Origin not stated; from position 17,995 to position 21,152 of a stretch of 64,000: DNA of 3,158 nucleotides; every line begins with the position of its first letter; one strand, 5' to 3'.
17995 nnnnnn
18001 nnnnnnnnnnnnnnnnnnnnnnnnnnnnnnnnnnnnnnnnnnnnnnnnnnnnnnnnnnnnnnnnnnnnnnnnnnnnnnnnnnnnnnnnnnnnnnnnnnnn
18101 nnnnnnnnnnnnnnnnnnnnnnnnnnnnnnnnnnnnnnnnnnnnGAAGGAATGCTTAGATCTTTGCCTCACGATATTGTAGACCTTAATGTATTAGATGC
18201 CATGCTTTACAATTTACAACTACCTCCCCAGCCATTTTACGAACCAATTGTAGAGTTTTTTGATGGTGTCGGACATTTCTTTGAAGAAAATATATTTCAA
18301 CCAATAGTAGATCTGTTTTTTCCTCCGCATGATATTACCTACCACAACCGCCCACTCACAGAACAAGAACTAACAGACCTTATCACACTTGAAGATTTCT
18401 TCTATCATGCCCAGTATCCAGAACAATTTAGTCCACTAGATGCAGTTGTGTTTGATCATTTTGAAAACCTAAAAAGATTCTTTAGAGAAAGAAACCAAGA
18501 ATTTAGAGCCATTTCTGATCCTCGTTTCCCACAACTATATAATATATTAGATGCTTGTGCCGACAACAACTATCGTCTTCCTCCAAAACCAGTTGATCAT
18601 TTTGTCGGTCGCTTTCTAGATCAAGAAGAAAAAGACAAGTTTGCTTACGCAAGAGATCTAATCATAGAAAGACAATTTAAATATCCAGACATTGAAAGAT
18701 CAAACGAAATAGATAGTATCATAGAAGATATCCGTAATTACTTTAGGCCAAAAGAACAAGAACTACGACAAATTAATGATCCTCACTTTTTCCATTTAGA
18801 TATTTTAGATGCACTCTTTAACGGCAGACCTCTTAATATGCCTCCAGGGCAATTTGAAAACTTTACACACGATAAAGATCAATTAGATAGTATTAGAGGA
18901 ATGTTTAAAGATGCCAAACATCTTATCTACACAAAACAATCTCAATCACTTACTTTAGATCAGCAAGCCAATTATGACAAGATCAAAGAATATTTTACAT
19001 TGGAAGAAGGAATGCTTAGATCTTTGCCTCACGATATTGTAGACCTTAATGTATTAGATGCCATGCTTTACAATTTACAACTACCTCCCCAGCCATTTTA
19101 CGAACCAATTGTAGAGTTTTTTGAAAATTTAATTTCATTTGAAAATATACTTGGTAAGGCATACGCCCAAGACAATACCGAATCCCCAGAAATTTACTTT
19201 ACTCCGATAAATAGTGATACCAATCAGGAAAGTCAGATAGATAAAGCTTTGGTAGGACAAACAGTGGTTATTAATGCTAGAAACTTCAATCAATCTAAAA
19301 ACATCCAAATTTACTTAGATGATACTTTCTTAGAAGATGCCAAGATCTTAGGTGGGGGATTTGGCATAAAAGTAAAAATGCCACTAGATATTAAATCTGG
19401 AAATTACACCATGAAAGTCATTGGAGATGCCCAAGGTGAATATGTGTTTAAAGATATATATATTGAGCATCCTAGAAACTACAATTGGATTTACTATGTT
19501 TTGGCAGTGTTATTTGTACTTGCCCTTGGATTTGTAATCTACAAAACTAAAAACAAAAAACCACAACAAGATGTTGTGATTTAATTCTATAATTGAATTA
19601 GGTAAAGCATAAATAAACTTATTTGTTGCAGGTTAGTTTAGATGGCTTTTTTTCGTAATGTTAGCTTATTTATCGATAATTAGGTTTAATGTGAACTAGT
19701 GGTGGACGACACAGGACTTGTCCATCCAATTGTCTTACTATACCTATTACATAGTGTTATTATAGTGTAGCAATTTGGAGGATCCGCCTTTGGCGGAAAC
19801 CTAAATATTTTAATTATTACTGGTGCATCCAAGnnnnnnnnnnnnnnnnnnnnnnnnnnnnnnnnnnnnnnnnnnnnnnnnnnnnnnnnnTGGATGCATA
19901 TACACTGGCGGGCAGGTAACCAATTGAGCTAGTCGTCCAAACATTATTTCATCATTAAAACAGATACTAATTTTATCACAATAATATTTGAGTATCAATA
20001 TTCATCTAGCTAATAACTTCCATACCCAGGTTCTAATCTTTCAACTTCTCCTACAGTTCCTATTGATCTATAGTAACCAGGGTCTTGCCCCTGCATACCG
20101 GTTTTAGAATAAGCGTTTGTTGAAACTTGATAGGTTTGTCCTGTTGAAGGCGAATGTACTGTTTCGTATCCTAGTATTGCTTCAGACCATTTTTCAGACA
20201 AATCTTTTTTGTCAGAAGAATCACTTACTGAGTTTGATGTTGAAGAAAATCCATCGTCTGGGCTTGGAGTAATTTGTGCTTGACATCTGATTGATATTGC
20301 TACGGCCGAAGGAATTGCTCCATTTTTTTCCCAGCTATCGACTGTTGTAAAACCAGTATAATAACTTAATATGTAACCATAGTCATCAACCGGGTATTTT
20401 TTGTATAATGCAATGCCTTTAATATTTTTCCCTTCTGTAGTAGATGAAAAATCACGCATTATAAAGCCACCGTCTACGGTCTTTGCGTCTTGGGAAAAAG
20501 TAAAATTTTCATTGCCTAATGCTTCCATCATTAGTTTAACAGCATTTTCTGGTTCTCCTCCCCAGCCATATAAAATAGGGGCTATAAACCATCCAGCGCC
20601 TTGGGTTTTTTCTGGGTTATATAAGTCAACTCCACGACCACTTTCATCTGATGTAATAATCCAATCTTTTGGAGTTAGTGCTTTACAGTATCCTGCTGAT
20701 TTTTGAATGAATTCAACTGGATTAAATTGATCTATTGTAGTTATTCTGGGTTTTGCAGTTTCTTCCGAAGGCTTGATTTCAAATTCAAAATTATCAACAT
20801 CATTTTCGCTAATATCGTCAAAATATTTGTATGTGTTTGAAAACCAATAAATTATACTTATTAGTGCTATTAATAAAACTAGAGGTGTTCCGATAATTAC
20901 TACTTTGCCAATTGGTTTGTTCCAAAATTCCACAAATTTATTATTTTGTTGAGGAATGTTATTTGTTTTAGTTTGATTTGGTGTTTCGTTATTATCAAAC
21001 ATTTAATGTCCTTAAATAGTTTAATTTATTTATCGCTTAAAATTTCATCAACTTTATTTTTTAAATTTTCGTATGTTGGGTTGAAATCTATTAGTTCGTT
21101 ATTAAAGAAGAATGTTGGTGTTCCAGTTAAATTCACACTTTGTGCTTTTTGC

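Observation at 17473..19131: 861-bp near-identical tandem duplication inside the giant surface-protein gene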

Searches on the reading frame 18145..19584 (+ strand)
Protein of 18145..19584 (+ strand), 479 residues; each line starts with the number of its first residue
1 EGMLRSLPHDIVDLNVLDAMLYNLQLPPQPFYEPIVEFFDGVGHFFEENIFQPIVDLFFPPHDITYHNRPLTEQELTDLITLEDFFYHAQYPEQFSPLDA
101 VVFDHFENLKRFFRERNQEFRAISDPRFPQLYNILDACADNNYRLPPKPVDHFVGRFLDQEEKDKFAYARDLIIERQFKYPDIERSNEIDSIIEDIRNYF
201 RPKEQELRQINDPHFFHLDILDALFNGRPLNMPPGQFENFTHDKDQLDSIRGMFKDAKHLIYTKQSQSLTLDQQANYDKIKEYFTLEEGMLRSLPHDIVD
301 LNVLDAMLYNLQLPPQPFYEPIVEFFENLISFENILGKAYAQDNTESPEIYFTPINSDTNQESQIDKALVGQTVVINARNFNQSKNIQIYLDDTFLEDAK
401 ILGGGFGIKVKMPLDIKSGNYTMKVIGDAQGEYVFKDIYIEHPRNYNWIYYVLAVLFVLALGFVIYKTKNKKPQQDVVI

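Call 31: search_protein_representatives(protein=window:18334-19581:+)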
Query: 416 residues. Proteins with E-value up to 0.001 (for the whole library): 15; up to 1e-10: 8; up to 1e-30: 4. The best 15 are listed.
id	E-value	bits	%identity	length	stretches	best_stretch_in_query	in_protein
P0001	3.6e-278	938.2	100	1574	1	1-416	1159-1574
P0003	3.4e-74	266.4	60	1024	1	173-411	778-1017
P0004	2.9e-58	213.9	42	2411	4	261-412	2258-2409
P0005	1.3e-50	188.7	39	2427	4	279-409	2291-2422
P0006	8.0e-29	117.0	45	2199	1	273-409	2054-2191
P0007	2.7e-26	108.6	33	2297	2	179-405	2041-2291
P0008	1.3e-11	60.3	31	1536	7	341-389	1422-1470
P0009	6.5e-11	58.0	24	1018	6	304-366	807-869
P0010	6.3e-09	51.4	29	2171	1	268-406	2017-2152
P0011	2.4e-08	49.5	33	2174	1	287-405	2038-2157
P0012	1.0e-07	47.4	26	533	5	305-370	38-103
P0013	5.9e-07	44.9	30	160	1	281-403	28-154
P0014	2.9e-05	39.4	34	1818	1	305-405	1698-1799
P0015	9.1e-05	37.7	31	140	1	305-408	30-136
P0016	7.6e-04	34.7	27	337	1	264-406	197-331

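Call 34: find_encoding_contigs(protein=P0004, flank=3000, max_places=5)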
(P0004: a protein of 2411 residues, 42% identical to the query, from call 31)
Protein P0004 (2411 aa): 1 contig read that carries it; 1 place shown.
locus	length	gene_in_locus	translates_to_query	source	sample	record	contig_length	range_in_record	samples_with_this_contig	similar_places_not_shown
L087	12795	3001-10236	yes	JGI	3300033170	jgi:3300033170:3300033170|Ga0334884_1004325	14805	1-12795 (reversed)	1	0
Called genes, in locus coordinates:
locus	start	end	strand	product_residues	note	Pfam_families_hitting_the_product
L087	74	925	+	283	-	PF01522:Polysacc_deac_1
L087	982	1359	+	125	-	-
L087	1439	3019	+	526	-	-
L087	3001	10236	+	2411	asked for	-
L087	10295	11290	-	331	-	PF02449:Glyco_hydro_42 (weak)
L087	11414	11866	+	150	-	PF02643:DUF192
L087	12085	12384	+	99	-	-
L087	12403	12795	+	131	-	?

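Call 35: find_encoding_contigs(protein=P0003, flank=6000, max_places=5)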
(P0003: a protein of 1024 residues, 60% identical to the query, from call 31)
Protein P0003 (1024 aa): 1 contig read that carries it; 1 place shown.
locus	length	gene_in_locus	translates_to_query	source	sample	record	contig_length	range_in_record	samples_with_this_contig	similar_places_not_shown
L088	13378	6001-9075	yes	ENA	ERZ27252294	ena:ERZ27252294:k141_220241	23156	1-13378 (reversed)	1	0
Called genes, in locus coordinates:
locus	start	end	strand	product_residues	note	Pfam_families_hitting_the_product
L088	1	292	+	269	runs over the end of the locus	PF13175:AAA_15 (faint), PF00005:ABC_tran, PF13304:AAA_21 (weak)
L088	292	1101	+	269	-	PF01061:ABC2_membrane, PF12679:ABC2_membrane_2 (weak), PF12698:ABC2_membrane_3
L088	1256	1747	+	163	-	-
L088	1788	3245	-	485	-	PF04055:Radical_SAM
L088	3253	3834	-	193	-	PF00440:TetR_N, PF17932:TetR_C_24 (weak)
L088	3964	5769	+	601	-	-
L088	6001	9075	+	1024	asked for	-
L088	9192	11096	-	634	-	PF00009:GTP_EFTU, PF00071:Ras (weak), PF03144:GTP_EFTU_D2, PF14492:EFG_III (faint), PF00679:EFG_C, PF06421:LepA_C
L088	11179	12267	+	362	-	PF04203:Sortase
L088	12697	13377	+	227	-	?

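Call 44: find_encoding_contigs(protein=window:18145-19584:+, flank=2000, max_places=10)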
Protein window:18145-19584:+ (479 aa): 1 contig read that carries it; 1 place shown.
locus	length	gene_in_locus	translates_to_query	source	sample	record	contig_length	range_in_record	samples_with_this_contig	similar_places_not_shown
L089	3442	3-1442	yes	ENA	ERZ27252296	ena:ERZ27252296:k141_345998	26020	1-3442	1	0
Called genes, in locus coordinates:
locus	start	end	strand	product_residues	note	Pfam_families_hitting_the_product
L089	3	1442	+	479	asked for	?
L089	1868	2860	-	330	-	-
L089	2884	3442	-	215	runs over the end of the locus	PF13462:Thioredoxin_4, PF01323:DSBA, PF13743:Thioredoxin_5 (weak)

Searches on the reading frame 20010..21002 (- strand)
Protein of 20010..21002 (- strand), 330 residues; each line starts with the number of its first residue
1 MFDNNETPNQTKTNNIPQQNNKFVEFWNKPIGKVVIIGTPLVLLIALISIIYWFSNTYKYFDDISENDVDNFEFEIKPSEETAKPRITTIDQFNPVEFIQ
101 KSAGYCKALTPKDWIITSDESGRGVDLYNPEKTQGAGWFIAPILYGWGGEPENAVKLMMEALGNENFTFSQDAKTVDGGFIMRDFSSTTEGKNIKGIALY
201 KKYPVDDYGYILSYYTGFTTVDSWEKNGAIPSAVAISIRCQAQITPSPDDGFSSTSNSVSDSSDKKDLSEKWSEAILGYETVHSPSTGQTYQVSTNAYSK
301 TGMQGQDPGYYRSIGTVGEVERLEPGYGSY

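Call 6: search_protein_families(library=pfam, proteins=[window:20010-21002:-], max_evalue=0.01)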
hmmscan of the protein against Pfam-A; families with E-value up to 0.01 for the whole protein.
window:20010-21002:- (330 aa): 0 families

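Call 19: find_encoding_contigs(protein=window:20010-21002:-, flank=10000, max_places=10)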
Protein window:20010-21002:- (330 aa): 6 contigs read that carry it; 4 places shown.
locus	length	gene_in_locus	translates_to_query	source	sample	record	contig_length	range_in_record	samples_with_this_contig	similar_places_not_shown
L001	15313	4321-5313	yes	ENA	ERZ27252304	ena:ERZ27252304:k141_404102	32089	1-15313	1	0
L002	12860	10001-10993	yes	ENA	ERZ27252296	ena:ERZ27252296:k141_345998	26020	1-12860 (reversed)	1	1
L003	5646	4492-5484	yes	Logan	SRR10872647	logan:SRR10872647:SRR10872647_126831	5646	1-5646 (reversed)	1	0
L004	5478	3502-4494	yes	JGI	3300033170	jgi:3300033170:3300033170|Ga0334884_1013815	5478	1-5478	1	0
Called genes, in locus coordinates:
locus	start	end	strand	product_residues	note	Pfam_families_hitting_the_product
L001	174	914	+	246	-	PF02535:Zip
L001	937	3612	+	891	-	PF00690:Cation_ATPase_N, PF00122:E1-E2_ATPase, PF13246:Cation_ATPase, PF00702:Hydrolase, PF00689:Cation_ATPase_C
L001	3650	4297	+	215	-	PF13462:Thioredoxin_4, PF01323:DSBA, PF13743:Thioredoxin_5 (weak)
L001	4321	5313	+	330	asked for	-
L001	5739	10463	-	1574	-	-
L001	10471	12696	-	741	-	-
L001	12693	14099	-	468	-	-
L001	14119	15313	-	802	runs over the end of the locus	-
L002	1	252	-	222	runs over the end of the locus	PF01712:dNK, PF02223:Thymidylate_kin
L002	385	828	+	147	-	PF01668:SmpB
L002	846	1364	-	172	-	PF02353:CMAS, PF08123:DOT1 (faint), PF13847:Methyltransf_31 (weak), PF08241:Methyltransf_11 (weak), PF13649:Methyltransf_25 (weak)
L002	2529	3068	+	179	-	PF13673:Acetyltransf_10, PF00583:Acetyltransf_1, PF13508:Acetyltransf_7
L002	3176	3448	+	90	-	-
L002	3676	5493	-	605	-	PF00009:GTP_EFTU, PF01926:MMR_HSR1 (weak), PF22042:EF-G_D2, PF03144:GTP_EFTU_D2, PF14492:EFG_III (faint), PF00679:EFG_C, PF21018:BipA_C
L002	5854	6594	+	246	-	PF02535:Zip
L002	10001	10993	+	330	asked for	-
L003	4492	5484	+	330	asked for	-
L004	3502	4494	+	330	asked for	-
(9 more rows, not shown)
